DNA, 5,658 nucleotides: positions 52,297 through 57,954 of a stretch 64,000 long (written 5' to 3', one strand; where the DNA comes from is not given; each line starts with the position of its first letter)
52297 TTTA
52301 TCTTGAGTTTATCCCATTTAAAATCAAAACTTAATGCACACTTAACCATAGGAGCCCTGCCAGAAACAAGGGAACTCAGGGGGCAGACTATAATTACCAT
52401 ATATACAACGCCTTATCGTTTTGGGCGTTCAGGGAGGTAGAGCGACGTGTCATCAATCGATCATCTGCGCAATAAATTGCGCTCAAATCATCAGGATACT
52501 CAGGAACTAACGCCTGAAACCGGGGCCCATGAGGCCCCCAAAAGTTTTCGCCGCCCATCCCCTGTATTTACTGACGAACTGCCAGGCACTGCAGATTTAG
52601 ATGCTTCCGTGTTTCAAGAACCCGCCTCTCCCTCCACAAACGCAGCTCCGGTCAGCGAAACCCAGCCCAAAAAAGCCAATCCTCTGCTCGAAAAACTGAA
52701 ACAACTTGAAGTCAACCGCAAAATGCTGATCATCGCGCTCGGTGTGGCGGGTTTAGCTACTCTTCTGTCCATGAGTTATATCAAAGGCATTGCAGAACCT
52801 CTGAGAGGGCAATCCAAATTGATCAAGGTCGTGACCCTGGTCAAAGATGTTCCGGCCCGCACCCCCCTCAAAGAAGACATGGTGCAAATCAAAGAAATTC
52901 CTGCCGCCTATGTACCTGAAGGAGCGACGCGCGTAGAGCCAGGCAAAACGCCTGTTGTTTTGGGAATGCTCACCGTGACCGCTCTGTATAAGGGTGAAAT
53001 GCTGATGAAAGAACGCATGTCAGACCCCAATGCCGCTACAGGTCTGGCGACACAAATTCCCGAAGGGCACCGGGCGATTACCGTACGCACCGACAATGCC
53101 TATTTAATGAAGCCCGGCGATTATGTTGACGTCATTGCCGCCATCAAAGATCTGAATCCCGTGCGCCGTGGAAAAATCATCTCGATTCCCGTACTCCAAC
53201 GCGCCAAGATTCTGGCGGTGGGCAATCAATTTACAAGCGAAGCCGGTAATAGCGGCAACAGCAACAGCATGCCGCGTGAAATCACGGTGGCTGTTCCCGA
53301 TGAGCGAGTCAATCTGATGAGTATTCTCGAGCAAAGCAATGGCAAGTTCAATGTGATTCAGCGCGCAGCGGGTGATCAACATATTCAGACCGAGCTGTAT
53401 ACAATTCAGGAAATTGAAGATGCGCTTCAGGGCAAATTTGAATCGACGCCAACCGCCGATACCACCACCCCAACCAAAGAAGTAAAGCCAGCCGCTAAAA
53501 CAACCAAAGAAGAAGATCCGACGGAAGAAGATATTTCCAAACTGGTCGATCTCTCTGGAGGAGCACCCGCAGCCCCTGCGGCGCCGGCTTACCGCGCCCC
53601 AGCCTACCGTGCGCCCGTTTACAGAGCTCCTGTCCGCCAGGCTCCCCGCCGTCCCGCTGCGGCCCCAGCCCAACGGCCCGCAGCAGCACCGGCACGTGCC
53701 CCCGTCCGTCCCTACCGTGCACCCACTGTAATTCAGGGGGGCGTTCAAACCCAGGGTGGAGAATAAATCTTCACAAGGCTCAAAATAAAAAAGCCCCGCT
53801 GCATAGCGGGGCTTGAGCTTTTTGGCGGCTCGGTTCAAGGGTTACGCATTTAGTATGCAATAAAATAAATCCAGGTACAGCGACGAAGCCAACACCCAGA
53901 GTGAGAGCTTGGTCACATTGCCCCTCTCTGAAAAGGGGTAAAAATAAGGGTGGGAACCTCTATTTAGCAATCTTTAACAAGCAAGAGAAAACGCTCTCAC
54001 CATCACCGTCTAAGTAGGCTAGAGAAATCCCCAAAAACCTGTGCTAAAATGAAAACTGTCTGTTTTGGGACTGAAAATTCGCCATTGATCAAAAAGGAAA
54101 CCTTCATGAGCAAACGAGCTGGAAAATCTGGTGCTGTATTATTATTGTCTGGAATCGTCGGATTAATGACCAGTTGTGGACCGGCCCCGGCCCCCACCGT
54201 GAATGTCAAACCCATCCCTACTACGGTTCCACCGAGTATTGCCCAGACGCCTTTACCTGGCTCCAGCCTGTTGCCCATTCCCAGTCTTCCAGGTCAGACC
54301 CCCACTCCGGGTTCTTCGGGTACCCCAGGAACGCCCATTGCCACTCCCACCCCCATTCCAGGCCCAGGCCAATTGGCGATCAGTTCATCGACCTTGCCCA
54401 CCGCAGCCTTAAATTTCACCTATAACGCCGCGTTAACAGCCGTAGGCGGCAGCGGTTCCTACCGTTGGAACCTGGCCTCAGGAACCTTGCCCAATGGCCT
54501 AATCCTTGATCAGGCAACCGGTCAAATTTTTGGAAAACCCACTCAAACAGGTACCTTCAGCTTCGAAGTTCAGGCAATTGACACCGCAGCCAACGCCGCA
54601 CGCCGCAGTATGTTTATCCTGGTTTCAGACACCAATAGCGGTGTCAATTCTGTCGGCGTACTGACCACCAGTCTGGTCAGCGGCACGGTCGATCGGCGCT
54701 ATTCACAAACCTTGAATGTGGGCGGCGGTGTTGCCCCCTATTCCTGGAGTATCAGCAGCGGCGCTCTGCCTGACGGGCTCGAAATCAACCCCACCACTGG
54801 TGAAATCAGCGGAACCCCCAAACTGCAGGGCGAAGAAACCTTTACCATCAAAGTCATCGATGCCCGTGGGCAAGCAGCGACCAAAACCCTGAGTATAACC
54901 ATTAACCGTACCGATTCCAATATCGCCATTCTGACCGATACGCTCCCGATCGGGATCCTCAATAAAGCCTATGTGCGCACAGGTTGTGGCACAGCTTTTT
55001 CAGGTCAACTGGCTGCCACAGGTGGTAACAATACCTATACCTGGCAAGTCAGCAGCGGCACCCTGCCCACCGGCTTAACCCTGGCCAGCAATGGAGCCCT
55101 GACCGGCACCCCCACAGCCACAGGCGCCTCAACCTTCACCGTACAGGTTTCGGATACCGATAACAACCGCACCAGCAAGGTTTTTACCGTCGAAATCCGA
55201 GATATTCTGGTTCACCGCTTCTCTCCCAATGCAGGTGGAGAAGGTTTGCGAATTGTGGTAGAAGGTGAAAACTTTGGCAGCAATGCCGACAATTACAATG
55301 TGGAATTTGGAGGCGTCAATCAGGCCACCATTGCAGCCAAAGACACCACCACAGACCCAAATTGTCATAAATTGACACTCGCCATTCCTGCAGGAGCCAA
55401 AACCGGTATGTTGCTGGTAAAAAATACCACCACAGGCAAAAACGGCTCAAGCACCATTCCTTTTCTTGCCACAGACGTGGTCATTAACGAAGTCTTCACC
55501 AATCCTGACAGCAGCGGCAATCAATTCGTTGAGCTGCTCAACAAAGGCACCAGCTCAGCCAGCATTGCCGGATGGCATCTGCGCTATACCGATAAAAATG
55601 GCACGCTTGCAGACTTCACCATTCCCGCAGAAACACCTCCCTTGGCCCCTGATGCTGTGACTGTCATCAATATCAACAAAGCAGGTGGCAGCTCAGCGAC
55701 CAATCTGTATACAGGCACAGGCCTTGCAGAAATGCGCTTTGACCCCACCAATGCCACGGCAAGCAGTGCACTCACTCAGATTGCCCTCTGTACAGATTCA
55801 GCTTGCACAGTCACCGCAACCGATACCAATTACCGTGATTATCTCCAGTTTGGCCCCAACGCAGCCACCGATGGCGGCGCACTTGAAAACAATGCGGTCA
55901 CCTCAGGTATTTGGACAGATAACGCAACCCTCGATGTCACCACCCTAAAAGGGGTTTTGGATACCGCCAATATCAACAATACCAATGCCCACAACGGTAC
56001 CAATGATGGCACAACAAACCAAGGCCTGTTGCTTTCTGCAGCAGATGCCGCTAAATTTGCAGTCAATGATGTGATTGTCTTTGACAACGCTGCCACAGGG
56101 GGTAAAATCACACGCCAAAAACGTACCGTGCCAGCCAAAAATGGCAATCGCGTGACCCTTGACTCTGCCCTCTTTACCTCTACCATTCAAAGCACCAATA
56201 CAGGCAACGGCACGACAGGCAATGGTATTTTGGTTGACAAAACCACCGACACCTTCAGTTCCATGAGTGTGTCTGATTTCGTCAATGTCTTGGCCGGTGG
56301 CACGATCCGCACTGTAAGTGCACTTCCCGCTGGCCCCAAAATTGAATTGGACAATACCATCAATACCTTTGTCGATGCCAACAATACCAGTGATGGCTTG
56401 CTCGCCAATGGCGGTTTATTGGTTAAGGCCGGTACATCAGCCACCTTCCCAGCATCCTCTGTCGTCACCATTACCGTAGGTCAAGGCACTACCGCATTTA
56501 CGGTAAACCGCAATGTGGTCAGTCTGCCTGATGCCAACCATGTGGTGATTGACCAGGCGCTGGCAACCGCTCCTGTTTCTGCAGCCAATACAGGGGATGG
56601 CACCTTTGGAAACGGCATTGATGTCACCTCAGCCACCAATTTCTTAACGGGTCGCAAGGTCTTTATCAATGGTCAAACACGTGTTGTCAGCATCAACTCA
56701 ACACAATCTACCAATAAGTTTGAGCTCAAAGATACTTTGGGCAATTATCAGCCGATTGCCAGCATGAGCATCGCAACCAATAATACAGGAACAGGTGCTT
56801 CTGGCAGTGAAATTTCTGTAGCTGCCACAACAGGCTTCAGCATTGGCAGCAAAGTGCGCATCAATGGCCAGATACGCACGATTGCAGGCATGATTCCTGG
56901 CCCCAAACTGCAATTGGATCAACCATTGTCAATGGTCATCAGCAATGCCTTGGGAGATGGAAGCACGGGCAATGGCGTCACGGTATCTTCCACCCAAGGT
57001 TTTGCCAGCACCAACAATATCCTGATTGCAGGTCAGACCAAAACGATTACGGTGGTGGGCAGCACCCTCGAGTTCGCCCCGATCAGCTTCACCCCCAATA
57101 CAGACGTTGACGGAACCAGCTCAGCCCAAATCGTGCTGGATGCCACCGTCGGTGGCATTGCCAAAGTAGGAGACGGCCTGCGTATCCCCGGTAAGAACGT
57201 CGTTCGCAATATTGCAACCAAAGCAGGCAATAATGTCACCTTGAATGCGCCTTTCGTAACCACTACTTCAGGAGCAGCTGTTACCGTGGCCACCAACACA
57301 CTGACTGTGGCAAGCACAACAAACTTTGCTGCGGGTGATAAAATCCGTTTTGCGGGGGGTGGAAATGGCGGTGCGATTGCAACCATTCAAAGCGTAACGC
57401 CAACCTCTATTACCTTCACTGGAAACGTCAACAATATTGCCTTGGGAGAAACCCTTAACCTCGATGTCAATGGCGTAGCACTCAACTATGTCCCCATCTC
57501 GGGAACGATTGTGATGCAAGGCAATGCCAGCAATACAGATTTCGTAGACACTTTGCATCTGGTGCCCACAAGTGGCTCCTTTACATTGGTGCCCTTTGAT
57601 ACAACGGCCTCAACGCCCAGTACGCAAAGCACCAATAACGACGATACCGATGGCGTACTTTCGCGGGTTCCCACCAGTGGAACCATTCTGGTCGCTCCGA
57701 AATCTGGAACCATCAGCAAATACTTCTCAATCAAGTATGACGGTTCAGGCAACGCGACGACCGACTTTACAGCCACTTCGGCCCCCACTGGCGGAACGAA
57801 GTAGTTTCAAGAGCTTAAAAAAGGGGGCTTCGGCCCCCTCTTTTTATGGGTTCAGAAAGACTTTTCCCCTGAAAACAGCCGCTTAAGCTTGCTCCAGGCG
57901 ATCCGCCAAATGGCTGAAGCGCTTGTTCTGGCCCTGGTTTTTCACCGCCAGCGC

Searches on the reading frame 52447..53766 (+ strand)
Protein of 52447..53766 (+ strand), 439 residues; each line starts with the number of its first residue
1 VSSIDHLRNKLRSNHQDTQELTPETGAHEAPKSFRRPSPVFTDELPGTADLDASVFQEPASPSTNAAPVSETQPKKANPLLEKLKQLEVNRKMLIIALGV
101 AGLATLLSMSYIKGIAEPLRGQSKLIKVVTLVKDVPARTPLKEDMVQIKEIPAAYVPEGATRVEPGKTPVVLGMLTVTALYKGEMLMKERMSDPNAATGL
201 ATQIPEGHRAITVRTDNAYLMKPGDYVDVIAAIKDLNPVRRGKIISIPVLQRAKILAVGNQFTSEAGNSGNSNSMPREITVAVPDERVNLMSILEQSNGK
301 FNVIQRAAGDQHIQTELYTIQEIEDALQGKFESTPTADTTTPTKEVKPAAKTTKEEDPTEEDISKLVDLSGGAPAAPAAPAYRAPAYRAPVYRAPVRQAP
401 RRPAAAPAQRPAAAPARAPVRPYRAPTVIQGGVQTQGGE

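Call 39: search_protein_families(library=pfam, proteins=[window:52447-53766:+], max_evalue=0.01)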
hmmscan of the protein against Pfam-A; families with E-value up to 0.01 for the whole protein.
window:52447-53766:+ (439 aa): 2 families
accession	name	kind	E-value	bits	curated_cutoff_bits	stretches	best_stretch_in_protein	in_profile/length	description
PF16976.10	RcpC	-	1.2e-13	51.4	28.8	1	199-295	2-104/114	Flp pilus assembly protein RcpC/CpaB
PF08666.17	SAF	-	0.00042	21.2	21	1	127-188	2-59/63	SAF domain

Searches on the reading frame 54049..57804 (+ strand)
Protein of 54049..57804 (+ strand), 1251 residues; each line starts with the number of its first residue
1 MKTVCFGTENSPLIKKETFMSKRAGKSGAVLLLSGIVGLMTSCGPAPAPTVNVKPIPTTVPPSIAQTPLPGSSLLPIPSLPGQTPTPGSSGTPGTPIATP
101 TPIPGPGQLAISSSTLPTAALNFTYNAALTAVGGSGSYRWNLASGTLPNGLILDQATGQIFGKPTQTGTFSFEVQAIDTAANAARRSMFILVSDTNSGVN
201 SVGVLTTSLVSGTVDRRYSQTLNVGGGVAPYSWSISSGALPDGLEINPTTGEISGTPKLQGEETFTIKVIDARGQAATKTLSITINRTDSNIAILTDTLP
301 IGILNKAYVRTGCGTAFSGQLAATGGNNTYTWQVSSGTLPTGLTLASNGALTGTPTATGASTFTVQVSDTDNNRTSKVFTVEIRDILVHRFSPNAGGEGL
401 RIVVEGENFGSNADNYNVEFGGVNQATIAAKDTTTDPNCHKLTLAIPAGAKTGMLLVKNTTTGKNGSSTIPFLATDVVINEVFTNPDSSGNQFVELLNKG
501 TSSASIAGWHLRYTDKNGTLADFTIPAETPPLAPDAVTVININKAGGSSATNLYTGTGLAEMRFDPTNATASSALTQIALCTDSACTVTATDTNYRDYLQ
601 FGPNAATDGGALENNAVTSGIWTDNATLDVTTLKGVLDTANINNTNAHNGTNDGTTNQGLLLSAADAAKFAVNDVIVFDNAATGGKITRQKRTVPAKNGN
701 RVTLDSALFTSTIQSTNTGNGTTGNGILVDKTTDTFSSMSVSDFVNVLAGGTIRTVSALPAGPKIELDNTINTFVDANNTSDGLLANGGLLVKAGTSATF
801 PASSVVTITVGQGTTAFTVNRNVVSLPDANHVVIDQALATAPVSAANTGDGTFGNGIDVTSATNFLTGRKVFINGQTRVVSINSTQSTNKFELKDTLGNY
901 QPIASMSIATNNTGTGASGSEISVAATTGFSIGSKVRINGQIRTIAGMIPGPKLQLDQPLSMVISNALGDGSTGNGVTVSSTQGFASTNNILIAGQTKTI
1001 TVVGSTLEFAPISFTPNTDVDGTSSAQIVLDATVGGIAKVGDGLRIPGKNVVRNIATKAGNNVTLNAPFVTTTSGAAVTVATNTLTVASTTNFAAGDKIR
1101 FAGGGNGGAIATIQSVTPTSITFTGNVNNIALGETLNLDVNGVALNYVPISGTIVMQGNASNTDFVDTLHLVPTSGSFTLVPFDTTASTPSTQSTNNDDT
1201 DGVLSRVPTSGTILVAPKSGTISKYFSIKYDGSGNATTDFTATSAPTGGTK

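Call 39: search_protein_families(library=pfam, proteins=[window:54049-57804:+], max_evalue=0.01)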
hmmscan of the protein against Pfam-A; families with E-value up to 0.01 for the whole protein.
window:54049-57804:+ (1251 aa): 4 families
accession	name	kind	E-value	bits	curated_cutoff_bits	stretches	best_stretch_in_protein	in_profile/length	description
PF05345.18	He_PIG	-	1.5e-33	115.5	24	3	314-383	16-95/96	Putative Ig domain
PF22352.2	K319L-like_PKD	-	1.2e-10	41.6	27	0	226-285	26-84/84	K319L-like, PKD domain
PF00932.25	LTD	-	4.9e-10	40.2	34.3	1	475-556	6-74/109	Lamin Tail Domain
PF24908.1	Ig_SIBA-E_2nd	-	1.7e-06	28.6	27.8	1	145-199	41-94/117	Integrin beta-like protein A-E, second Ig-like domain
